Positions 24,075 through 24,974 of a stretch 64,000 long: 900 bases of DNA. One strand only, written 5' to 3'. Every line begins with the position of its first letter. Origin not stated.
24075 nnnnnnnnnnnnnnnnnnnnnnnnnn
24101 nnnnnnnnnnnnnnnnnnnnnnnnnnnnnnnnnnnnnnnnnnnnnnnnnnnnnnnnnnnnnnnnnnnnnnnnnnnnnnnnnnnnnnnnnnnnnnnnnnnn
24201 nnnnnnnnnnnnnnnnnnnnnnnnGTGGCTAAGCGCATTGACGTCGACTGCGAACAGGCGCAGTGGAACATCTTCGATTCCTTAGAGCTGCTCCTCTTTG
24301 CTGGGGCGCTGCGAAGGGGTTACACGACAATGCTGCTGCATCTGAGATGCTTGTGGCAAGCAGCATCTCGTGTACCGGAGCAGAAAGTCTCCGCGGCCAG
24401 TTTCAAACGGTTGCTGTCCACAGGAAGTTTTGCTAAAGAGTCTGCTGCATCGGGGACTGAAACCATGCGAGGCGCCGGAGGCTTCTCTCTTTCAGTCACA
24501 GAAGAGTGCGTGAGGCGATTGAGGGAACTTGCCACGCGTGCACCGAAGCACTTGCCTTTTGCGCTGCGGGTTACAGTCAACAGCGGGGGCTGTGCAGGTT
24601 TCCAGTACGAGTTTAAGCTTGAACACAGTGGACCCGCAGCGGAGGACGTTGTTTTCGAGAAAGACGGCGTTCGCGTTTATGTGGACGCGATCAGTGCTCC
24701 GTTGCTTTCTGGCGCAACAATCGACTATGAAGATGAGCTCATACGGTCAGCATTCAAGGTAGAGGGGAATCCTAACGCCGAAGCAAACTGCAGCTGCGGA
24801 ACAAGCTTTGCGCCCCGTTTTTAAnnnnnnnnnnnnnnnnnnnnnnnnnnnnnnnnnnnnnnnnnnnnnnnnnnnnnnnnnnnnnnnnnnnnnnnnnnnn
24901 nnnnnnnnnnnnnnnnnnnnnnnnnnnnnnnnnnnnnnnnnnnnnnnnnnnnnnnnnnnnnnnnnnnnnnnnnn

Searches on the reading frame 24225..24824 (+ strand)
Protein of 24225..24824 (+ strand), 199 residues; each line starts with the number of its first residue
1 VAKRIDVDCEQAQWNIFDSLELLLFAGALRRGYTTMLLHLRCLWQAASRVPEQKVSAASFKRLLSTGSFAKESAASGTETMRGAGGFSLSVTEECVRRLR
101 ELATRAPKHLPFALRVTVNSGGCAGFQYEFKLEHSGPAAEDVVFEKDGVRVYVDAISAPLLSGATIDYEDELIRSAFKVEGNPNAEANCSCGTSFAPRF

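Call 27: search_protein_families(library=pfam, proteins=[window:24225-24824:+], max_evalue=1)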
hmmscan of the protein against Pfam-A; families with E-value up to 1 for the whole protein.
window:24225-24824:+ (199 aa): 2 families
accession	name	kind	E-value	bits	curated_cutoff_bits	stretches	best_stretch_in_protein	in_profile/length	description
PF01521.26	Fe-S_biosyn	-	2.4e-15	57.2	26.3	1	89-192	3-109/110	Iron-sulphur cluster biosynthesis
PF01979.26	Amidohydro_1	-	0.23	11.1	25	1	58-138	22-100/345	Amidohydrolase family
